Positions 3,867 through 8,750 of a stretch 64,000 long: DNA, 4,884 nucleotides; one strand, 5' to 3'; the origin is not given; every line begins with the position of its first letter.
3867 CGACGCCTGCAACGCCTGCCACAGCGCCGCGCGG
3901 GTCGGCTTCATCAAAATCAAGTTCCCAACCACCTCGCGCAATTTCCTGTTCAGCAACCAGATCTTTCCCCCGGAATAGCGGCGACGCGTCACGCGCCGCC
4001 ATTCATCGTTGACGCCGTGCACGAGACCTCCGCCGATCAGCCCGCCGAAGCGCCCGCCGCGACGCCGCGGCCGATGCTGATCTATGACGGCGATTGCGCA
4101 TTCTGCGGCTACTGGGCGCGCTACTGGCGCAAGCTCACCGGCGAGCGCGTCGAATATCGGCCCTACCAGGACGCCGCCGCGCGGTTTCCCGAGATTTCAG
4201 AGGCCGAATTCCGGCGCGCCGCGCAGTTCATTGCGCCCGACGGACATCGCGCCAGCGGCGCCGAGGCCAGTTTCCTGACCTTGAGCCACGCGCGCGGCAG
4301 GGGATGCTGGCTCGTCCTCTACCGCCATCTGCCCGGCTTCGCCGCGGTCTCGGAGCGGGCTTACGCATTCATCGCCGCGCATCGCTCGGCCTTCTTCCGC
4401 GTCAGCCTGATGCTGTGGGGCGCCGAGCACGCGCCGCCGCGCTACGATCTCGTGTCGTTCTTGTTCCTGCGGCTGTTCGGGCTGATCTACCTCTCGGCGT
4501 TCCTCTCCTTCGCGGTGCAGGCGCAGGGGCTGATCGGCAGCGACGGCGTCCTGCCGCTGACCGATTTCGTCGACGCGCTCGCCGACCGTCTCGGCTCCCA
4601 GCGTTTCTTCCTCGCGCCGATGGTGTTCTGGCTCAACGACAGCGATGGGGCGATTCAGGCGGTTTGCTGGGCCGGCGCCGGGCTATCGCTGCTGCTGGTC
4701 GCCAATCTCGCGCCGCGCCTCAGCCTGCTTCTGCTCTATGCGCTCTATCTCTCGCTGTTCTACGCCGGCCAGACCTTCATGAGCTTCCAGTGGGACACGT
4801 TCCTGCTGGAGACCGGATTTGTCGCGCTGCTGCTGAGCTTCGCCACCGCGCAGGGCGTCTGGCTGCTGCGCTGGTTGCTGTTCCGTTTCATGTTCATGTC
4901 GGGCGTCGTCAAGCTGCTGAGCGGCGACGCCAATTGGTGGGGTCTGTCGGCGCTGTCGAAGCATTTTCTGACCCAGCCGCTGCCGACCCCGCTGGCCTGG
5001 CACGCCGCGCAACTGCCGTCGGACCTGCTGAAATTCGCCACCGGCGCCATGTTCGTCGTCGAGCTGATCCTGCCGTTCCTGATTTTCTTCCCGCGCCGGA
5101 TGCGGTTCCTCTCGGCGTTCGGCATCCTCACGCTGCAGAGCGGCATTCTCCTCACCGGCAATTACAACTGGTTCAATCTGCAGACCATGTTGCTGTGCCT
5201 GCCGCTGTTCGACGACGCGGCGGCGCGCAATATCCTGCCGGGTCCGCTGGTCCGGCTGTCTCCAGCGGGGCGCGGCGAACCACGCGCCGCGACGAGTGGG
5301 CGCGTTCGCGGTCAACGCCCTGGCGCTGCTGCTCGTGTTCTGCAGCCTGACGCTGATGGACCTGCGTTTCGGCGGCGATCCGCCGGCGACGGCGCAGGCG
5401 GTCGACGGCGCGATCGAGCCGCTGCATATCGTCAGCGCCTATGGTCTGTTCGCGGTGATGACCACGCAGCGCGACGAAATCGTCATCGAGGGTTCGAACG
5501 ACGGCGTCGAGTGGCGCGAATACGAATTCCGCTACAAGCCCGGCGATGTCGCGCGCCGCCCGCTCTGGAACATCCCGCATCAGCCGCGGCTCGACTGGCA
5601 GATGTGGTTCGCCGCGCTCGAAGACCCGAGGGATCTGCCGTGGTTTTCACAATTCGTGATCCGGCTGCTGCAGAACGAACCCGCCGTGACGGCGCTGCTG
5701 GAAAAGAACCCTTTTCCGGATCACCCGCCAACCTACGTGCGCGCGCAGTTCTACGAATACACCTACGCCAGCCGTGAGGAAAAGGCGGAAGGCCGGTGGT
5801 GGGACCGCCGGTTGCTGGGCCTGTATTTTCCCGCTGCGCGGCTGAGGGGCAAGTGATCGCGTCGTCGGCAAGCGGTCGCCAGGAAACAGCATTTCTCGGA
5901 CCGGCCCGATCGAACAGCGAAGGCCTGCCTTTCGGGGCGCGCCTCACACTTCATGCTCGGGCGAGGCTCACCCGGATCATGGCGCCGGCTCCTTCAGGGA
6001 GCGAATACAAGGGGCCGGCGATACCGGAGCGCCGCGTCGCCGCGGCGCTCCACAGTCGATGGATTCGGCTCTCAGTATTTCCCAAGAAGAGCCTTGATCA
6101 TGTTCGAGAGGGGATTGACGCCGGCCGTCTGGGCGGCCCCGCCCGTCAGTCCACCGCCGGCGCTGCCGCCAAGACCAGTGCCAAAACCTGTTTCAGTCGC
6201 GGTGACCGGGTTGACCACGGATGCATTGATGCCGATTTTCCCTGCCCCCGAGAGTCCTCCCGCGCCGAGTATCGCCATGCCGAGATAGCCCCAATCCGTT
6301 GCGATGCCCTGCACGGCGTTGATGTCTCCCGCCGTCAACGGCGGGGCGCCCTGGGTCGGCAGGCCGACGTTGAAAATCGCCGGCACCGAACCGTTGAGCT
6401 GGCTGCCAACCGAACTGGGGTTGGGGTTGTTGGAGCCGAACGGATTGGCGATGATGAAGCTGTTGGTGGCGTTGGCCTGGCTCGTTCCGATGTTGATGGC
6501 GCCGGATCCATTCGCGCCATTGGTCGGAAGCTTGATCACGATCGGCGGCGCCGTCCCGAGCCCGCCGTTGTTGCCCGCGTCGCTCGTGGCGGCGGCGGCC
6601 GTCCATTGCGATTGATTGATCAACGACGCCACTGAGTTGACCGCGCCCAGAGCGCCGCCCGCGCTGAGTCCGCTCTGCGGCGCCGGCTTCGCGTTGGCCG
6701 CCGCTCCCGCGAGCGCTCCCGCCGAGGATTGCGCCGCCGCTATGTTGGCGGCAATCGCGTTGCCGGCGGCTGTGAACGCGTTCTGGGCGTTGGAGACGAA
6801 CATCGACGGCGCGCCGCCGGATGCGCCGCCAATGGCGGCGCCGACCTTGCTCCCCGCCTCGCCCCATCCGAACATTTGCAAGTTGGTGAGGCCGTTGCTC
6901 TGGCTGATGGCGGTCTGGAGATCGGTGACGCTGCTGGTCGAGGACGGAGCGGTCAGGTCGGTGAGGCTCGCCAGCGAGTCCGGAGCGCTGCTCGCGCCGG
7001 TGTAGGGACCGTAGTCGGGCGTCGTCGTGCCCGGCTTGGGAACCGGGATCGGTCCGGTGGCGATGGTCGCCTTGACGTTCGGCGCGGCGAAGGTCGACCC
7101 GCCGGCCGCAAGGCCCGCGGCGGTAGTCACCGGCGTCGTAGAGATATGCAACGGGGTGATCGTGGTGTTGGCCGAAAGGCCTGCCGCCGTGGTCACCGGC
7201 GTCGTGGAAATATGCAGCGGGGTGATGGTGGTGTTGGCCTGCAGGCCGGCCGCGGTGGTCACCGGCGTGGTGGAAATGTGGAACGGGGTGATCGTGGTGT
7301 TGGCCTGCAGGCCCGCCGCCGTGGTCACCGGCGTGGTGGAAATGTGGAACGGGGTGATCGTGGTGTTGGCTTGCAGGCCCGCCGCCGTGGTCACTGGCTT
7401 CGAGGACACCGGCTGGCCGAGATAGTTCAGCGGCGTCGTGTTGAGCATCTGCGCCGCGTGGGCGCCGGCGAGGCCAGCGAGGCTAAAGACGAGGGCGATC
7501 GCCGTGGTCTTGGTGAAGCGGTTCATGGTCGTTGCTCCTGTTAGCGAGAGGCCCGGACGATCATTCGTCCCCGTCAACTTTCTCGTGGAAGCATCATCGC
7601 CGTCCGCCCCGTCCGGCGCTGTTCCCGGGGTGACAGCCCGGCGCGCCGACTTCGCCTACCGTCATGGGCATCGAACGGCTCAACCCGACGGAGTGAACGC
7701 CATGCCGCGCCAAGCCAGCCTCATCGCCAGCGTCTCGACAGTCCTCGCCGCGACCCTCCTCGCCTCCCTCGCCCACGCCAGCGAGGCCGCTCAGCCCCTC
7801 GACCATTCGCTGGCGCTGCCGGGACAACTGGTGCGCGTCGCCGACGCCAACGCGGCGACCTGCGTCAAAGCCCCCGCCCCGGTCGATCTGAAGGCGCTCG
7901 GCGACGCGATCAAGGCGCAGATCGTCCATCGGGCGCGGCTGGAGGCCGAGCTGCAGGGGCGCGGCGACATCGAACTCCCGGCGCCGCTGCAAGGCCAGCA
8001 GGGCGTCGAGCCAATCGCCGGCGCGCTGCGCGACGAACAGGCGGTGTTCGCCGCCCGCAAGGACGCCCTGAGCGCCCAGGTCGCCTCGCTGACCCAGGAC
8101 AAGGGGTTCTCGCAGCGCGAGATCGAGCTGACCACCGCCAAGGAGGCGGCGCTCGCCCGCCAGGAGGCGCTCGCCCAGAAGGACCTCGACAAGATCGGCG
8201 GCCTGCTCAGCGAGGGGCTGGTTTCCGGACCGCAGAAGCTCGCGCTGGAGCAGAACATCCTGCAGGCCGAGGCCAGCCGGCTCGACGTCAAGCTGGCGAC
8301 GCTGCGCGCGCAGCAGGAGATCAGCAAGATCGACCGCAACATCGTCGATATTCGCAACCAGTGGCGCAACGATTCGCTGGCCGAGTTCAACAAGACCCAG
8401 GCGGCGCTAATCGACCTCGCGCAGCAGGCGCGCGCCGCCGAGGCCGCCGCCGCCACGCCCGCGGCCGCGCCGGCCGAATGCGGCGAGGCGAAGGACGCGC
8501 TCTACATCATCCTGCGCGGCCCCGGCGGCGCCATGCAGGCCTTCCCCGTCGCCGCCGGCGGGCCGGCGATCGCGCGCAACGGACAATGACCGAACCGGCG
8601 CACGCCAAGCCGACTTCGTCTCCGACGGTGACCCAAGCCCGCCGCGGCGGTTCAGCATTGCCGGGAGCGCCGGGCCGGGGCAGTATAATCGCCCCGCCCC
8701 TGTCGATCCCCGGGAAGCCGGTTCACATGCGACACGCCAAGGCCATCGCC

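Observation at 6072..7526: Secreted 484-aa protein with 22-aa Thr-rich tandem repeats and no known domain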

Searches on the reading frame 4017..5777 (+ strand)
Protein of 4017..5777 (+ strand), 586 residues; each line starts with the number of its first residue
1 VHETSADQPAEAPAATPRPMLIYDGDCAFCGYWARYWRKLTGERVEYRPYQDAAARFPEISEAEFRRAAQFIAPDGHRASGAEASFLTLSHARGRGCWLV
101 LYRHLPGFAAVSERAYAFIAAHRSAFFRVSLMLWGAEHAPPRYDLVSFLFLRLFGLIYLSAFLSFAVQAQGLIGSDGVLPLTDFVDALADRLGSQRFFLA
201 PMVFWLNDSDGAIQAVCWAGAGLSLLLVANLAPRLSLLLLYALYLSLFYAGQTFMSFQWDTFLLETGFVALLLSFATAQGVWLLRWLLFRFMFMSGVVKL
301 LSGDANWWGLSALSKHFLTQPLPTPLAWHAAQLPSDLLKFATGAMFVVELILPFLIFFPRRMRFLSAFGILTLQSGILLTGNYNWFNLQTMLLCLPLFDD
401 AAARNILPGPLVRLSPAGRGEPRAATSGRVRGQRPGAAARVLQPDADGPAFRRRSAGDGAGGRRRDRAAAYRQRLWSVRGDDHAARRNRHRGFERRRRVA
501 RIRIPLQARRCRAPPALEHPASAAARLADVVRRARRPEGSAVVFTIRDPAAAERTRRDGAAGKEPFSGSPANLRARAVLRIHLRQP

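Call 14: search_protein_families(library=pfam, proteins=[window:4017-5777:+], max_evalue=0.001)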
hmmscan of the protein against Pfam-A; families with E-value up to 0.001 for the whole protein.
window:4017-5777:+ (586 aa): 2 families
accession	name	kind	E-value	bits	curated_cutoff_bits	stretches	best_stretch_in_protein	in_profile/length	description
PF06762.20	LMF1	-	2.6e-48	164.7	27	1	255-402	1-160/163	Lipase maturation factor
PF04134.17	DCC1-like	-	3e-11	45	27.8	1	21-128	1-112/113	DCC1-like thiol-disulfide oxidoreductase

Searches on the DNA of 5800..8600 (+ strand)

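Call 17: search_dna_similar(query=window:5800-8600:+, collection=plasmids, mode=distant, max_rows=10)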
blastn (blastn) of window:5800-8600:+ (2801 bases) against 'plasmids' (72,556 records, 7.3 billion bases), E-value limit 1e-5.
No match.
